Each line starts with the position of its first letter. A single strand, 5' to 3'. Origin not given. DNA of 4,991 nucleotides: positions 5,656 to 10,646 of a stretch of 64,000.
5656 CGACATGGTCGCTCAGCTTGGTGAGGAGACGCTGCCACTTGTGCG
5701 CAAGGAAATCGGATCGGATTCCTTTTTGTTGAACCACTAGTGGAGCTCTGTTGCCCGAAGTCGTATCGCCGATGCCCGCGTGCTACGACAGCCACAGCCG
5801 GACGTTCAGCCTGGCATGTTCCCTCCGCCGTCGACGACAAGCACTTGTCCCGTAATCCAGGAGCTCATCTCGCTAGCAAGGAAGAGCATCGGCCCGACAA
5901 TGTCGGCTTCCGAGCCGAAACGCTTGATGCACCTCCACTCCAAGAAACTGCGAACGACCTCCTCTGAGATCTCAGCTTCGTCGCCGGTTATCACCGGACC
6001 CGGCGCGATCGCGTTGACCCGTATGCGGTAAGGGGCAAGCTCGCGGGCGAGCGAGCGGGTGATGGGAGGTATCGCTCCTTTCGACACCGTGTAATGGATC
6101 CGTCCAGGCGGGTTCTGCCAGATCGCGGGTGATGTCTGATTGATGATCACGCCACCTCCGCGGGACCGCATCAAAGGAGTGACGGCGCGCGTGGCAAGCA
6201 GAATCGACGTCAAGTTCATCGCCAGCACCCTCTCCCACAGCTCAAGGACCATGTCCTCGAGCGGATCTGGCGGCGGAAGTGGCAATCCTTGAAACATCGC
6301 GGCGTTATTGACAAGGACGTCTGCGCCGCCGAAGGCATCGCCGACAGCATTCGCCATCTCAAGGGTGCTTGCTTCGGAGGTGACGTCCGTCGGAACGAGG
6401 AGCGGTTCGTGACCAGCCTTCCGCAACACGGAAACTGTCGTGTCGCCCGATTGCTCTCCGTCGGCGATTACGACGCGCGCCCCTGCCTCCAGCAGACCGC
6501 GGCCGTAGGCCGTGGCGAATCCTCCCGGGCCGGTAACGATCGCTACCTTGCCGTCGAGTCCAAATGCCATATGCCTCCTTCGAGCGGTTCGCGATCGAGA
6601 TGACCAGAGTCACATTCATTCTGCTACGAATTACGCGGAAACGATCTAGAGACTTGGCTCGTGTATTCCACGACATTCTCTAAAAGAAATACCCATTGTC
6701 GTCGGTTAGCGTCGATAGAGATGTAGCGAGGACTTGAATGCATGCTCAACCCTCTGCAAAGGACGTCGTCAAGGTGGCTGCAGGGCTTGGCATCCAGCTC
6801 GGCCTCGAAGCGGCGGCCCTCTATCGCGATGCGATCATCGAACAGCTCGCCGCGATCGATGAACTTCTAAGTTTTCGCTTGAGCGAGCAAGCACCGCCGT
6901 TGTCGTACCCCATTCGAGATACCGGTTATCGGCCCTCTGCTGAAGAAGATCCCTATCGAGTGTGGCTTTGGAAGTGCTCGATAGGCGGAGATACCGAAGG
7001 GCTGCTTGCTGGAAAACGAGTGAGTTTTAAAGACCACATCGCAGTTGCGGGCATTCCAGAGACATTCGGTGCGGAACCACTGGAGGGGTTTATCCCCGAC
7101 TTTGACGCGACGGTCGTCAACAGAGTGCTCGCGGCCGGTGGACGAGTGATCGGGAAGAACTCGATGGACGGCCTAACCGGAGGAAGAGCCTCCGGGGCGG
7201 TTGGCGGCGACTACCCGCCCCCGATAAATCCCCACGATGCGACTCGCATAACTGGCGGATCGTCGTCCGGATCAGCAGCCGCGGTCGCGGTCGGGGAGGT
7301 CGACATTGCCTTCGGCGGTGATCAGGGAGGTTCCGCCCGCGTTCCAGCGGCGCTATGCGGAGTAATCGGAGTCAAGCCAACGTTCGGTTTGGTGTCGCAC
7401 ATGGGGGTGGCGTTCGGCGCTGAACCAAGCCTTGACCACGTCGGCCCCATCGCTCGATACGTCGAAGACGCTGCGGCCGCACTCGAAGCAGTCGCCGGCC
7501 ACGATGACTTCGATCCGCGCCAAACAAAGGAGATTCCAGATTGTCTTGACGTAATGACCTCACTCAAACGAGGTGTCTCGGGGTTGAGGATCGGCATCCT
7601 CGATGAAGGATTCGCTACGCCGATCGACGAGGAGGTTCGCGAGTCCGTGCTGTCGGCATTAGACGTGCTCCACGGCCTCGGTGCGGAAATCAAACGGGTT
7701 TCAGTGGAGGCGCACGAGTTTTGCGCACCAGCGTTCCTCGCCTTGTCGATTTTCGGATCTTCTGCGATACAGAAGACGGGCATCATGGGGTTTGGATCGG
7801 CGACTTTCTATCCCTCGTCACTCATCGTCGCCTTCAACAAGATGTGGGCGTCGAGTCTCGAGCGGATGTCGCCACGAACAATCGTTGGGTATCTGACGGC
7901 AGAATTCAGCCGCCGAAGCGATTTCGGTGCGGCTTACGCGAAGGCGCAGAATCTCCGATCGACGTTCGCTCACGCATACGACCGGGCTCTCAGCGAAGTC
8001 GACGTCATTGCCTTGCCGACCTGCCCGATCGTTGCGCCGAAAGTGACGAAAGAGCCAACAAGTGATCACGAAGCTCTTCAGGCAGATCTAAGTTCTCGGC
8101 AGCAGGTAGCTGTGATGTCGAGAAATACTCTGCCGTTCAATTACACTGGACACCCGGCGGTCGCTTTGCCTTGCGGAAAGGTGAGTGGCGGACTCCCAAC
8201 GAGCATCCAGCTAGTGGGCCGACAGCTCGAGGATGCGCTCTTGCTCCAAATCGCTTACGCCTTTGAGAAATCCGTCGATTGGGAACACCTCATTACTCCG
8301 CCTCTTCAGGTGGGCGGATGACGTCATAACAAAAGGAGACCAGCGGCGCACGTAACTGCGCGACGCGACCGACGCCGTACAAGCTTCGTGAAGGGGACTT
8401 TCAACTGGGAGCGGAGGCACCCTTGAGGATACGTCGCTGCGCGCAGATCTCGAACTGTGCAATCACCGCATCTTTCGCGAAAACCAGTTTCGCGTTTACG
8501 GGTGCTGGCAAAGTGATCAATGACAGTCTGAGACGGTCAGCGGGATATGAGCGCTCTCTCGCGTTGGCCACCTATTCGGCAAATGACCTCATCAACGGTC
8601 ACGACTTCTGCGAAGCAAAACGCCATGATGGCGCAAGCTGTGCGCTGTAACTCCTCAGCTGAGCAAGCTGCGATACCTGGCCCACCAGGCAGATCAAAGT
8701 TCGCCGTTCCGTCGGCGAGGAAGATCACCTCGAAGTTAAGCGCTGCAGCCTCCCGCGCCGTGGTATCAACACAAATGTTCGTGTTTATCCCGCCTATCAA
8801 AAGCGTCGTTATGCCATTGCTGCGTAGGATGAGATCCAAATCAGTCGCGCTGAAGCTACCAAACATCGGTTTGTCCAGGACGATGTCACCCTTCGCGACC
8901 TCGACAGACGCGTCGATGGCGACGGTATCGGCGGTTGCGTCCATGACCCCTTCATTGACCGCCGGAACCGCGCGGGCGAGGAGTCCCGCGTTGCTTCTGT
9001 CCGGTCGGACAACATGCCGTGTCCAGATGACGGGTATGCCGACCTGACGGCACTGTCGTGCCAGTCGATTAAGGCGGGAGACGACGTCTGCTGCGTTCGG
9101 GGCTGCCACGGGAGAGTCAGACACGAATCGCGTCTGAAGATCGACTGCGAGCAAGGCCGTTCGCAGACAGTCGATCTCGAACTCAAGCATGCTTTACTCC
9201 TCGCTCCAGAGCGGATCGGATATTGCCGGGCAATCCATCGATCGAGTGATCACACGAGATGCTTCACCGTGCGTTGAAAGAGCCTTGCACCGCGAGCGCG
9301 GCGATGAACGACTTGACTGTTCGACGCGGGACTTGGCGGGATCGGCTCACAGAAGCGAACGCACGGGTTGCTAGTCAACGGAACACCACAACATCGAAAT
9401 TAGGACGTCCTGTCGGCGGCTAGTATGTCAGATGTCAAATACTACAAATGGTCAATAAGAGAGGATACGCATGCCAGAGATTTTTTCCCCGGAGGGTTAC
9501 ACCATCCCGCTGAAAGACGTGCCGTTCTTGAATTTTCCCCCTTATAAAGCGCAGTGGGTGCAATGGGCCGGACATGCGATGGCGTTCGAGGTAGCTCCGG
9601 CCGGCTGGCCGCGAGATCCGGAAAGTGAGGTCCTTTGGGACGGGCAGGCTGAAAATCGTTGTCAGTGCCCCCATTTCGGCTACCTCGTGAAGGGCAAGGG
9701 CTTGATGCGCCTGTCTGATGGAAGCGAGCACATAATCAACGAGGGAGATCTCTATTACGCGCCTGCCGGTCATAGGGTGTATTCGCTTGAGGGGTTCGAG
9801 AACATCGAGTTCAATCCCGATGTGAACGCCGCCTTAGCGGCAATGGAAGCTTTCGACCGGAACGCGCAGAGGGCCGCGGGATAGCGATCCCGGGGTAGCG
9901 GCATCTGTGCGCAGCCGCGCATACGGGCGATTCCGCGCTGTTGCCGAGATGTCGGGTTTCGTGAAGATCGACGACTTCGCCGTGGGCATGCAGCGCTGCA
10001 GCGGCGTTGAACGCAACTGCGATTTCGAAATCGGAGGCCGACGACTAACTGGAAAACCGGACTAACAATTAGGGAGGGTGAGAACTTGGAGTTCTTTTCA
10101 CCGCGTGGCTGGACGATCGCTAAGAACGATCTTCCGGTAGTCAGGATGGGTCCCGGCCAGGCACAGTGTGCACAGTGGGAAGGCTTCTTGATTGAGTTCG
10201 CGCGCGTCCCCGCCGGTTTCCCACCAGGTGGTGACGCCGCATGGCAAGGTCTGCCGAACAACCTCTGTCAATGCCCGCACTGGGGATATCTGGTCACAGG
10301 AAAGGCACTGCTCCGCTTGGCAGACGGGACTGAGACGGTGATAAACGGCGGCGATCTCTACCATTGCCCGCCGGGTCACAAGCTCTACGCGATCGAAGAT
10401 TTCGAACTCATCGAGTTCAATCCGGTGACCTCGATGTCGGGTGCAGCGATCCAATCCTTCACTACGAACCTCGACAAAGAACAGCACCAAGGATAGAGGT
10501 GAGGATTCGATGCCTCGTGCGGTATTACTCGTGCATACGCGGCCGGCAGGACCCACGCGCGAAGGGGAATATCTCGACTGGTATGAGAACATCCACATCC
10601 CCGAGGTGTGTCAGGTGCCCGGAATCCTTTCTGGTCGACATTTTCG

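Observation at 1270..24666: A 14-bp palindromic box recurs in five promoter regions of the catabolic island, with no regulator gene in view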

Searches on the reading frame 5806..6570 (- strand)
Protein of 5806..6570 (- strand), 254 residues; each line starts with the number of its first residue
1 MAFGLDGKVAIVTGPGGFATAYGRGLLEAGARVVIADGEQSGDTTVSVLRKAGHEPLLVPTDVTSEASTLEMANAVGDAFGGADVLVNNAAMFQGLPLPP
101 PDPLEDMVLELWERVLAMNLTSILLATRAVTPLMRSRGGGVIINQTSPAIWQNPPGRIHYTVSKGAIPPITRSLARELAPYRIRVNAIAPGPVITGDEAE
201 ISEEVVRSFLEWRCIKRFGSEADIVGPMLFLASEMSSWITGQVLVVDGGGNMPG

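Call 12: search_protein_families(library=pfam, proteins=[window:5806-6570:-], max_evalue=0.01)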
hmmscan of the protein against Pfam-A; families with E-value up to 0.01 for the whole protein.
window:5806-6570:- (254 aa): 2 families
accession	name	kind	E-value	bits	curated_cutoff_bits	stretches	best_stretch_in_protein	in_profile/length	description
PF13561.12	adh_short_C2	-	1.6e-50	172.3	27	1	17-249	7-234/236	Enoyl-(Acyl carrier protein) reductase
PF00106.31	adh_short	-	7.4e-40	136.9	26.6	1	8-203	1-192/195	short chain dehydrogenase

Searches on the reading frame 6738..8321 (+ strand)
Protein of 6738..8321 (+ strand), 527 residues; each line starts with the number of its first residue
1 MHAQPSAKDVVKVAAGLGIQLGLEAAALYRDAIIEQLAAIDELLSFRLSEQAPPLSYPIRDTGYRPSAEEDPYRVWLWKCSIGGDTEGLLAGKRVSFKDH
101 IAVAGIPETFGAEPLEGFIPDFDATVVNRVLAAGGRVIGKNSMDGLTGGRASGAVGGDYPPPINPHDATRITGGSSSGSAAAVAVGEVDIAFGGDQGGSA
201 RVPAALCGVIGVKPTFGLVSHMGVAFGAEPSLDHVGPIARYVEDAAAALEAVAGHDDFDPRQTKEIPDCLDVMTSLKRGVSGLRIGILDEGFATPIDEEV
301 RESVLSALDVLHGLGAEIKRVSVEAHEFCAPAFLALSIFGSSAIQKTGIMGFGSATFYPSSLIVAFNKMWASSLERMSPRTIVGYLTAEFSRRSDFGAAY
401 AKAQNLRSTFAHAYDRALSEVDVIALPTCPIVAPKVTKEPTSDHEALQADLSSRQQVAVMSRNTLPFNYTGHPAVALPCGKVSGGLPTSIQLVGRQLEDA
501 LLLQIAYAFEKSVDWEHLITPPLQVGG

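Call 12: search_protein_families(library=pfam, proteins=[window:6738-8321:+], max_evalue=0.01)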
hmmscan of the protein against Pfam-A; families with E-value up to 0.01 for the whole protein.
window:6738-8321:+ (527 aa): 1 family
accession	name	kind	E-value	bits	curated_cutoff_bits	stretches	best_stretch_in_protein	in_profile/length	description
PF01425.27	Amidase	-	3.7e-86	290.4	27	1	84-503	41-445/445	Amidase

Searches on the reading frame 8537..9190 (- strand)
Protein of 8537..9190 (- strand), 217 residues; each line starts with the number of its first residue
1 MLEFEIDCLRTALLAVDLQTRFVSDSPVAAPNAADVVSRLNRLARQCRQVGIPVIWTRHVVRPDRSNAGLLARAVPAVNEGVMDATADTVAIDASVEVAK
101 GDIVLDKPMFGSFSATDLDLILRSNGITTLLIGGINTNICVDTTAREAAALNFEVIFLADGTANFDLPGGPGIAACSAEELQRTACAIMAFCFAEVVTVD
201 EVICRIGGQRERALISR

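Call 12: search_protein_families(library=pfam, proteins=[window:8537-9190:-], max_evalue=0.01)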
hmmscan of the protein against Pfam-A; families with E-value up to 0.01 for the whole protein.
window:8537-9190:- (217 aa): 1 family
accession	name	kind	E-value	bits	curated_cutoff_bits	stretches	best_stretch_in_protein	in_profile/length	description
PF00857.26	Isochorismatase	-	8.7e-37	127.3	27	1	11-201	1-175/175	Isochorismatase domain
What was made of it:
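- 8537..9190 (-): Isochorismatase-family hydrolase 1, leftward of operator E. Call 12.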

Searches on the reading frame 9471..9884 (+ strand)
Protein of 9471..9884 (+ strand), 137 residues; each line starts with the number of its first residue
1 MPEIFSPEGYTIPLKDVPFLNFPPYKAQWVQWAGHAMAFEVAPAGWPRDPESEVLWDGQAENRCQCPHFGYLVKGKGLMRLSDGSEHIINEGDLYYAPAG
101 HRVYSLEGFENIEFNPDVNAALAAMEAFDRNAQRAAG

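Call 12: search_protein_families(library=pfam, proteins=[window:9471-9884:+], max_evalue=0.01)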
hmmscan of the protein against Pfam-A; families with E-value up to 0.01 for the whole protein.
window:9471-9884:+ (137 aa): 1 family
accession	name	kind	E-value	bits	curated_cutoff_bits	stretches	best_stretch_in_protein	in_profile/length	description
PF07883.17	Cupin_2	-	0.00017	21.7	27.2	1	68-101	20-52/70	Cupin domain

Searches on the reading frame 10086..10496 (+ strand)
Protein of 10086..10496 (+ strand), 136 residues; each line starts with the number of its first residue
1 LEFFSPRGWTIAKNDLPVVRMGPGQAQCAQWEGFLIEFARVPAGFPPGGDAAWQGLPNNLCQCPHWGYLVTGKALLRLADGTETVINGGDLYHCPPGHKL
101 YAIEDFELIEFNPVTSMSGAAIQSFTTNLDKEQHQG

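Call 12: search_protein_families(library=pfam, proteins=[window:10086-10496:+], max_evalue=0.01)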
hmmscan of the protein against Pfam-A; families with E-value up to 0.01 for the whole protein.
window:10086-10496:+ (136 aa): 1 family
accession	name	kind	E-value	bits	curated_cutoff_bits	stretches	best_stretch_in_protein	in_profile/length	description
PF07883.17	Cupin_2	-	0.0067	16.6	27.2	0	65-98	20-52/70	Cupin domain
